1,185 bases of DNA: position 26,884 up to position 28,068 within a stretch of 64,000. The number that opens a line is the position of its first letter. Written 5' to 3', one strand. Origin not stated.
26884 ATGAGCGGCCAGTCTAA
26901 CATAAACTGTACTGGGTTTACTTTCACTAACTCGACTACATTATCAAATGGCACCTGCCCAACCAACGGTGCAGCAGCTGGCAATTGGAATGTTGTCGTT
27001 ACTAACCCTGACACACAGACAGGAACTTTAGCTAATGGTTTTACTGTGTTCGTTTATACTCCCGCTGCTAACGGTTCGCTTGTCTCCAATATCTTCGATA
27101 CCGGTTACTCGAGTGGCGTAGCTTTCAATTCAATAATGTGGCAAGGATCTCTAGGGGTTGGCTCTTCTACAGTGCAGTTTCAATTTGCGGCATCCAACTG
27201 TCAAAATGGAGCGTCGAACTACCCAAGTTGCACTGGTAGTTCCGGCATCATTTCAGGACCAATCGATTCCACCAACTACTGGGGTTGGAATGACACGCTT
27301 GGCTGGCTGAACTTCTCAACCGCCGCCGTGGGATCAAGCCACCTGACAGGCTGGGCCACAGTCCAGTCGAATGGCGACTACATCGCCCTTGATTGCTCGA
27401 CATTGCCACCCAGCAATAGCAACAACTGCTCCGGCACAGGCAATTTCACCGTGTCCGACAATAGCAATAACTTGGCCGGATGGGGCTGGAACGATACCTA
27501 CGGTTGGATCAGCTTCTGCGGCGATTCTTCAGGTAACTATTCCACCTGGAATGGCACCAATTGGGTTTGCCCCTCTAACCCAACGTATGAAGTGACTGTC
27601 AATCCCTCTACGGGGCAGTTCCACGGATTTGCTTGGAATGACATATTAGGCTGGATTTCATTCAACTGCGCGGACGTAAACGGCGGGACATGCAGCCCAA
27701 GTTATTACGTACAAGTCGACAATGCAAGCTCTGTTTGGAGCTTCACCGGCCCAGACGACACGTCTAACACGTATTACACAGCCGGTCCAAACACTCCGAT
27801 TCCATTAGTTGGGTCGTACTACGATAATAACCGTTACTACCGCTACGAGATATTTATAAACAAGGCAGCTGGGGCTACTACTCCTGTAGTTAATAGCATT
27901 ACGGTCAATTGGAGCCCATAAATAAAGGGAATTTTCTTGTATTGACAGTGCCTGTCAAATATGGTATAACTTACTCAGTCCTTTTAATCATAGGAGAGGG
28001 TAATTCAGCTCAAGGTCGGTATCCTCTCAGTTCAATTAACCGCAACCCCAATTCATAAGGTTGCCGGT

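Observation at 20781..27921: Two paralogous giant glycine-rich surface proteins with Gly_rich-like modules and cysteine/tryptophan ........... repeats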

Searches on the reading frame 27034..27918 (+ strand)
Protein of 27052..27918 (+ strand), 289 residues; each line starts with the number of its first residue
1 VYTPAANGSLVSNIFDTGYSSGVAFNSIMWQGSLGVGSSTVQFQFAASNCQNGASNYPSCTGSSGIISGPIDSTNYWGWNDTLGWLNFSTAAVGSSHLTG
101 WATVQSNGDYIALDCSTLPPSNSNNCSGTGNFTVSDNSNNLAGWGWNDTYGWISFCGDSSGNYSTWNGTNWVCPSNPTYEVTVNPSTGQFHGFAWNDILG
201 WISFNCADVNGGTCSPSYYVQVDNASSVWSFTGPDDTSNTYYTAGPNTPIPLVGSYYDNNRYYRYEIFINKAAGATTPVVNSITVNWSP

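Call 6: search_protein_families(library=pfam, proteins=[window:27052-27918:+], max_evalue=10)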
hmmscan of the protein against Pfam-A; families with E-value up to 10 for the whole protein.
seq(289 aa): 1 family
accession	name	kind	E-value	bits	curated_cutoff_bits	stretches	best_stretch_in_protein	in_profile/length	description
PF03413.25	PepSY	-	0.26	12.1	24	1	170-189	39-55/60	Peptidase propeptide and YPEB domain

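Call 8: find_homologous_proteins(query=window:27052-27918:+, max_evalue=0.001)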
Query seq(289 aa) (289 aa): 480 proteins with E <= 0.001 among 1606 candidates; the best 120 are listed.
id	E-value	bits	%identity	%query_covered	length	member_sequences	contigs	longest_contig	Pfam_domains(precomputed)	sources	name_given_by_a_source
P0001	2.7e-120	420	68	99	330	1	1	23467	-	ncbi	-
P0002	2.7e-118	413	51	99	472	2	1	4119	-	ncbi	-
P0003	1.3e-113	398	54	98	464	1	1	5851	-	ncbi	-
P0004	1.0e-106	375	59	98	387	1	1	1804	-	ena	-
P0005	3.6e-77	278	43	97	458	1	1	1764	-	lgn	-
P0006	2.1e-75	273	46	98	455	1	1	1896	-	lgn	-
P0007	1.9e-73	266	48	100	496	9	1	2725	-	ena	-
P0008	8.8e-73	264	48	98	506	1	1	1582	-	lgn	-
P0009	5.4e-70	255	41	99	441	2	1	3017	-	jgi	-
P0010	7.6e-70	254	47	100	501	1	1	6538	-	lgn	-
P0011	8.0e-70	254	38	69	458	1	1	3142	-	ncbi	-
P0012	1.5e-68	250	43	99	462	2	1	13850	-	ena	-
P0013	3.7e-68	249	44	99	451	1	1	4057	-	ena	-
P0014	4.9e-68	248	42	97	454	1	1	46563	-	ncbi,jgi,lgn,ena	ncbi:MAG: hypothetical protein WC461_02395 [Candidatus Paceibacterota bacterium]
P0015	7.6e-68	248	43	97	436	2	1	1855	-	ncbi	-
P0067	7.9e-44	169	39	75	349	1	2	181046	-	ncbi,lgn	-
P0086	1.2e-41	162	42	54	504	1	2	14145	-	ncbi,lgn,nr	ncbi:hypothetical protein HY504_02130 [Candidatus Wolfebacteria bacterium]|nr:hypothetical protein [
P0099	1.8e-40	158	38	76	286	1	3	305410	-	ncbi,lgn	-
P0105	2.8e-40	157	34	73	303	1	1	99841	-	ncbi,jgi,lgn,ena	-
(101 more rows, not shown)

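Call 21: predict_structure(alignment_id=A1)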
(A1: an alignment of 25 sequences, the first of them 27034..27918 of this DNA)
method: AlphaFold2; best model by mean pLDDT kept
length: 295 residues; sequences in the alignment: 25
mean_pLDDT: 79.0   pTM: 0.57
mean pLDDT of the five models: 79.0, 66.1, 59.5, 59.2, 58.2
residues with pLDDT >= 90: 61; 70-90: 174; 50-70: 35; < 50: 25
segments of 3 or more residues with pLDDT < 50: 1-9, 62-65, 213-222
pLDDT, mean of each block of 10 residues (from residue 1): 33 68 84 91 87 74 49 80 84 90 89 89 76 68 86 89 88 87 86 81 86 47 70 73 89 89 84 84 86 89
secondary structure, 60 per line:
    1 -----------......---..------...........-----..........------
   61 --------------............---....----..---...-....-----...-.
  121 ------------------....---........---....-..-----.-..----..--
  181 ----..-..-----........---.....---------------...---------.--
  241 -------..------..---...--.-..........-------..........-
elements in order: E12-17 E29-39 E45-54 E75-86 E90-93 E103-105 E107-110 E116-118 E139-142 E146-153 E157-160 E195-202 E206-210 E226-228 E268-277 E285-294

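Call 28: find_encoding_contigs(protein=P0099, flank=8000, max_places=3)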
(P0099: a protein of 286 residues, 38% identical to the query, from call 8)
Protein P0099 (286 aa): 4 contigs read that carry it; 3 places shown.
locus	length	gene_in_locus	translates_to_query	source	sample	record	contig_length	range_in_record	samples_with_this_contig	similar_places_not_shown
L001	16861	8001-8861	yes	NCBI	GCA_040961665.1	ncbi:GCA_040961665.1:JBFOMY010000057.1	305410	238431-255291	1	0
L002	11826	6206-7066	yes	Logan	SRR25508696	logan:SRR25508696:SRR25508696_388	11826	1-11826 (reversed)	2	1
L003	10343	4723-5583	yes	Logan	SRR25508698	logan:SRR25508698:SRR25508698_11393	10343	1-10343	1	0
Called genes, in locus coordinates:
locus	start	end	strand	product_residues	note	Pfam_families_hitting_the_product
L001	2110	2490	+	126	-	PF00072:Response_reg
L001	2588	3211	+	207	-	PF07963:N_methyl (weak)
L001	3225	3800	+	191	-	-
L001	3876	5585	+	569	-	PF05157:MshEN, PF00437:T2SSE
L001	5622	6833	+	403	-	PF28597:T2SSF_N (weak), PF00482:T2SSF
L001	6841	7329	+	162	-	PF07963:N_methyl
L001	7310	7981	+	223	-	-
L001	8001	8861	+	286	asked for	-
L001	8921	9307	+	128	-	-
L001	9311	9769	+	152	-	-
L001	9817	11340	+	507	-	PF11104:PilM_2 (weak)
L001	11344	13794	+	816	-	PF00133:tRNA-synt_1, PF01406:tRNA-synt_1e (faint), PF09334:tRNA-synt_1g, PF13603:tRNA-synt_1_2, PF00133:tRNA-synt_1, PF08264:Anticodon_1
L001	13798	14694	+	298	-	-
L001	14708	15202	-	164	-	PF02643:DUF192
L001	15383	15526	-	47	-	-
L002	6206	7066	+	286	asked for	-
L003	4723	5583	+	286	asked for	-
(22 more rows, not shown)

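Call 30: find_encoding_contigs(protein=P0067, flank=8000, max_places=2)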
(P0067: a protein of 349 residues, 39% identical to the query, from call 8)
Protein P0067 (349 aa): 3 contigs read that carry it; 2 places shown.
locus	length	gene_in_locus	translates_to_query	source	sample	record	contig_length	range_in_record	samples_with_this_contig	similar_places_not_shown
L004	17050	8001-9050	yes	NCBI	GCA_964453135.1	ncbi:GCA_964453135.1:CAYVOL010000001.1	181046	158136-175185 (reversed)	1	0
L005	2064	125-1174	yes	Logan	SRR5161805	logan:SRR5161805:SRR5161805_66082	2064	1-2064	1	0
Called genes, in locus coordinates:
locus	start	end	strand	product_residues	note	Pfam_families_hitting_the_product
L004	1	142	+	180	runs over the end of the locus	PF02572:CobA_CobO_BtuR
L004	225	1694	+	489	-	PF13567:DUF4131 (weak), PF03772:Competence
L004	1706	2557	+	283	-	PF00753:Lactamase_B, PF12706:Lactamase_B_2 (weak)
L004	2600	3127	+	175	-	PF01928:CYTH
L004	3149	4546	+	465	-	PF01336:tRNA_anti-codon, PF00152:tRNA-synt_2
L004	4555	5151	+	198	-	PF00334:NDK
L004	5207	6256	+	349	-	PF00294:PfkB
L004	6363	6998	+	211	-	PF18306:LDcluster4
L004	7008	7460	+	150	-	PF02308:MgtC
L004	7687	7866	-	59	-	-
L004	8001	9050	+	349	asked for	-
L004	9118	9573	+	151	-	-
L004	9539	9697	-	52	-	-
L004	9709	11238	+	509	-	PF11104:PilM_2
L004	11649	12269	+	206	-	PF02163:Peptidase_M50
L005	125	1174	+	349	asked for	-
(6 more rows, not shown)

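Call 31: find_encoding_contigs(protein=P0105, flank=8000, max_places=2)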
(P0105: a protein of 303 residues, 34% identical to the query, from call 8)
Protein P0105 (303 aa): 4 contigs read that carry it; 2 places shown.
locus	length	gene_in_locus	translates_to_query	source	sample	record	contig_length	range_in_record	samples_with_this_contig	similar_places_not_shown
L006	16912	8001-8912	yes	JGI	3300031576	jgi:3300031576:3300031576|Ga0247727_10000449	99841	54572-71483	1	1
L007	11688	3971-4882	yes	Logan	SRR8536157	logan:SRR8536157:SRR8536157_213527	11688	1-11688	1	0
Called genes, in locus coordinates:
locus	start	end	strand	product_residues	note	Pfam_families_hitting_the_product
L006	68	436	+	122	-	PF00072:Response_reg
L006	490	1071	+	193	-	PF07963:N_methyl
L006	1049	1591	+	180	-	-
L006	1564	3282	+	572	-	PF05157:MshEN, PF00437:T2SSE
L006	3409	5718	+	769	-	PF13385:Laminin_G_3, PF13948:DUF4215 (faint), PF13385:Laminin_G_3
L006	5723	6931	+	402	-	PF28597:T2SSF_N, PF00482:T2SSF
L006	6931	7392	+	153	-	PF07963:N_methyl (weak)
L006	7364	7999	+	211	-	-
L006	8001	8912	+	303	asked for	-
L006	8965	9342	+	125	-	-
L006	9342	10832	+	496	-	-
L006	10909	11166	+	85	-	-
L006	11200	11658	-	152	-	PF01195:Pept_tRNA_hydro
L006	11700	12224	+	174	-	PF10502:Peptidase_S26, PF00717:Peptidase_S24 (weak)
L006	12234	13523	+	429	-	PF13393:tRNA-synt_His, PF00587:tRNA-synt_2b, PF03129:HGTP_anticodon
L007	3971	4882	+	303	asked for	-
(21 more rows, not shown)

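Call 40: search_protein_representatives(alignment_id=A1)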
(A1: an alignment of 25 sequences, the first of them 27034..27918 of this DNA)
Query: 25 sequences, 448 profile positions. Proteins with E-value up to 0.001 (for the whole library): 6796; up to 1e-10: 3019; up to 1e-30: 303. The best 150 are listed.
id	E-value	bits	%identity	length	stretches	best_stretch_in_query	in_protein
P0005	7.8e-203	690.8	-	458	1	7-448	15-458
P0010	3.4e-154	530.5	-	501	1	6-448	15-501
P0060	1.4e-130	452.7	-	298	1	170-448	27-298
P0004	1.6e-125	436.0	-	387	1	71-448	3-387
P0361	1.6e-121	422.8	-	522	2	234-393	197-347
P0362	5.1e-119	414.6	-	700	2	44-448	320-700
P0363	7.5e-118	410.7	-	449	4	234-383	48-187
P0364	3.2e-113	395.5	-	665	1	46-448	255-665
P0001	1.5e-109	383.3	-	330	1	162-448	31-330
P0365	7.5e-109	381.0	-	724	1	44-448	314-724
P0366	7.5e-106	371.2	-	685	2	84-444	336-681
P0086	2.1e-101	356.5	-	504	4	220-382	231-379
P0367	2.1e-101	356.5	-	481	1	36-448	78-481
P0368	3.1e-101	356.0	-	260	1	200-448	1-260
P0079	1.1e-99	350.9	-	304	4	233-381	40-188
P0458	5.4e-58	213.4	-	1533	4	262-385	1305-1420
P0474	8.2e-56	206.2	-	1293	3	218-381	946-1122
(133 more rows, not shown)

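Call 46: find_encoding_contigs(protein=P0086, flank=8000, max_places=2)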
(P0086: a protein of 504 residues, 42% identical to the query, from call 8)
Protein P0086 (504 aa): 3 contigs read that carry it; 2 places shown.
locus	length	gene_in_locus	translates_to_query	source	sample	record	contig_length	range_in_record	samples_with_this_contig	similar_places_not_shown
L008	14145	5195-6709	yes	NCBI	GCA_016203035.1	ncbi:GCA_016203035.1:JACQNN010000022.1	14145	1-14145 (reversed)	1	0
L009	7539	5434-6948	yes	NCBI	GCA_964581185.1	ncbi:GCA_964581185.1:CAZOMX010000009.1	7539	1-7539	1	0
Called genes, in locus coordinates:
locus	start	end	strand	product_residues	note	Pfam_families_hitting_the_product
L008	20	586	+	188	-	PF07963:N_methyl (weak)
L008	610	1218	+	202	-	-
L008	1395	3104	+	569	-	PF05157:MshEN, PF00437:T2SSE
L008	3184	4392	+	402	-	PF00482:T2SSF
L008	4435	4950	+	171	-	-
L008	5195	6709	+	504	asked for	-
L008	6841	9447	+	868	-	PF00133:tRNA-synt_1, PF09334:tRNA-synt_1g, PF13603:tRNA-synt_1_2, PF00133:tRNA-synt_1, PF08264:Anticodon_1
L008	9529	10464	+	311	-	-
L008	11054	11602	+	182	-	PF13238:AAA_18, PF13671:AAA_33 (weak), PF13207:AAA_17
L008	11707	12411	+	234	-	PF01255:Prenyltransf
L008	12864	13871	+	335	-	PF00665:rve, PF13683:rve_3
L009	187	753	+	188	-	PF07963:N_methyl (weak)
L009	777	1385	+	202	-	-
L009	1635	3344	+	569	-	PF05157:MshEN, PF00437:T2SSE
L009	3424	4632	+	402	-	PF00482:T2SSF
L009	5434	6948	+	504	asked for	-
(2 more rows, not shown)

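Call 62: find_encoding_contigs(protein=P0001, flank=10000, max_places=2)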
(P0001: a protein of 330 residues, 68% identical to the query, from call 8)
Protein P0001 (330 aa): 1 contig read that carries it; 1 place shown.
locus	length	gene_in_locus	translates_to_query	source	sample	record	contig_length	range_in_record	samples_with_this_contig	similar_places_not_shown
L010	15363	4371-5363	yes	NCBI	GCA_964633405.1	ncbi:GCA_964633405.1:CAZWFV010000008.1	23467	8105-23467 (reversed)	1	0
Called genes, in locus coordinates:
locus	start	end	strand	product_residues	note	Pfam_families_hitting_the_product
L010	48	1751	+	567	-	PF05157:MshEN, PF00437:T2SSE, PF13191:AAA_16 (faint)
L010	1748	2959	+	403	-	PF00482:T2SSF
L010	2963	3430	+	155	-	PF07963:N_methyl (weak)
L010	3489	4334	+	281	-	-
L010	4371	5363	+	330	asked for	-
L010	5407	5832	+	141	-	-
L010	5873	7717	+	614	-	-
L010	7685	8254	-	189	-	PF01195:Pept_tRNA_hydro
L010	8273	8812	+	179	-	PF10502:Peptidase_S26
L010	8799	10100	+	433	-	PF13393:tRNA-synt_His, PF00587:tRNA-synt_2b, PF03129:HGTP_anticodon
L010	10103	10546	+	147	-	PF11969:DcpS_C, PF01230:HIT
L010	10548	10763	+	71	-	PF01165:Ribosomal_S21 (weak)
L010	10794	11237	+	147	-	PF09424:YqeY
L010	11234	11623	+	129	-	PF02130:YbeY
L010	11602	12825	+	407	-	PF02491:SHS2_FTSA, PF06723:MreB_Mbl, PF11104:PilM_2 (weak), PF14450:FtsA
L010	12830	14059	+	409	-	PF00091:Tubulin, PF12327:FtsZ_C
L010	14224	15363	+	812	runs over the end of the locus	PF00317:Ribonuc_red_lgN, PF02867:Ribonuc_red_lgC, PF12637:TSCPD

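Call 74: find_related_loci(query=A1, collection=genome_contigs, flank=8000)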
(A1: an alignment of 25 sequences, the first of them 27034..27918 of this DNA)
Query A1 (295 aa) in genome_contigs; peptide patterns used: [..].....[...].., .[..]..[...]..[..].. (x = any residue, [..] = any of these).
365 stretches matched a pattern; 333 encode a relative of the query (tblastn E <= 1e-3); the best 80 are kept; 79 distinct loci.
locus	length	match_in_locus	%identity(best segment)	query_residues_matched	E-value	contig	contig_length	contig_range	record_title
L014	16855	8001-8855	73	11-295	3e-135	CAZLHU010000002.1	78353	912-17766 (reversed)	MAG TPA_asm: uncultured Candidatus Saccharibacteria bacterium isolate binchicken_co3_595 genome assembly, contig: NODE_8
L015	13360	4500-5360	68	10-295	4e-122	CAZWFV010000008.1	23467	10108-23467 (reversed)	MAG TPA_asm: uncultured Candidatus Saccharibacteria bacterium isolate SRP271791_co2_72 genome assembly, contig: NODE_457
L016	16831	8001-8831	48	7-295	6e-79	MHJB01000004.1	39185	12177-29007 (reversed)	MAG: Candidatus Colwellbacteria bacterium RIFCSPLOWO2_12_FULL_43_11 rifcsplowo2_12_scaffold_13429, whole genome shotgun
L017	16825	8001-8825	44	2-295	3e-57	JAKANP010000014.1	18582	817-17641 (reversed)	MAG: bacterium isolate WY5.bin78 NODE_4797_length_18582_cov_1.955513, whole genome shotgun sequence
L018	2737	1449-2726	42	11-295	1e-55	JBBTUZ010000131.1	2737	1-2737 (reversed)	MAG: Patescibacteria group bacterium isolate H32-bin045_1 H32_bin045_1_000000000131, whole genome shotgun sequence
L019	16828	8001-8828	44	2-295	1e-54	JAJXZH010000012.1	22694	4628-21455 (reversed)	MAG: bacterium isolate BP7.bin44 NODE_3140_length_22694_cov_1.447645, whole genome shotgun sequence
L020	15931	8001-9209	42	16-295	9e-50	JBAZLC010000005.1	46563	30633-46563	MAG: Candidatus Paceibacterota bacterium isolate SO_2017_LW4_159 scaffold_1902_c1_LW137-91_2017, whole genome shotgun se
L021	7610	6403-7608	39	14-294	2e-49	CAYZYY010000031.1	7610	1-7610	MAG TPA_asm: uncultured Candidatus Saccharibacteria bacterium isolate binchicken_co129_17 genome assembly, contig: NODE_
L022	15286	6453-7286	39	16-295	3e-49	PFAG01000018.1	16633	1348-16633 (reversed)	MAG: Candidatus Colwellbacteria bacterium CG10_big_fil_rev_8_21_14_0_10_41_28 CG10_8_21_14_0.10_scaffold_3227_c, whole g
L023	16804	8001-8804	39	78-295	2e-49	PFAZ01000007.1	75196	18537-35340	MAG: Candidatus Harrisonbacteria bacterium CG10_big_fil_rev_8_21_14_0_10_40_38 CG10_8_21_14_0.10_scaffold_178_c, whole g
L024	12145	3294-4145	39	14-295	2e-48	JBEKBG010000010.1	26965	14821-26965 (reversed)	MAG: Minisyncoccia bacterium isolate SPRUCE 130 SPRUCE_130_10, whole genome shotgun sequence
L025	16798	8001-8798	42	12-295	2e-45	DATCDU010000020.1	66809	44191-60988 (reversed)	MAG TPA_asm: Candidatus Paceibacterota bacterium isolate SMAG_U7734 k141_94217, whole genome shotgun sequence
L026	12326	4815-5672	40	70-295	3e-45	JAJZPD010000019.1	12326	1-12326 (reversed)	MAG: bacterium isolate SKS1.bin112 NODE_9150_length_12326_cov_2.873432, whole genome shotgun sequence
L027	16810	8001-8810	39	79-295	2e-44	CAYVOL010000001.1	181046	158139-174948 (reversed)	MAG TPA_asm: uncultured Candidatus Saccharibacteria bacterium isolate SRP093762_co1_174 genome assembly, contig: NODE_31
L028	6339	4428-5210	37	14-295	3e-43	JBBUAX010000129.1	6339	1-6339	MAG: Patescibacteria group bacterium isolate H43-bin011_1 H43_bin011_1_000000000129, whole genome shotgun sequence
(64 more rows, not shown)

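Call 81: search_protein_families(library=pfam, proteins=[P0099, L014:6198-7397:+], max_evalue=1)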
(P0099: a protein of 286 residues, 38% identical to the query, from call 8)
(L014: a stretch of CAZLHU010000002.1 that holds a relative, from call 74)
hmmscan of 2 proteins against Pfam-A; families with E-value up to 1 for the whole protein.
P0099 (286 aa): 2 families
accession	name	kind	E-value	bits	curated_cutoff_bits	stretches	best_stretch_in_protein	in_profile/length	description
PF12963.12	DUF3852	-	0.026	15.3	25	1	5-47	3-45/107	Protein of unknown function (DUF3852)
PF21871.1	Gp6_C-III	-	0.06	13.9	27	1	26-60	13-47/76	Baseplate structural protein gp6, C-terminal domain III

L014:6198-7397:+ (400 aa): 1 family
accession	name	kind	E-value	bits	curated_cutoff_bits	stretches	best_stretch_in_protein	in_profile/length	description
PF10102.14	DUF2341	-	4e-20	72.5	23.4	1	98-179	2-81/84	Domain of unknown function (DUF2341)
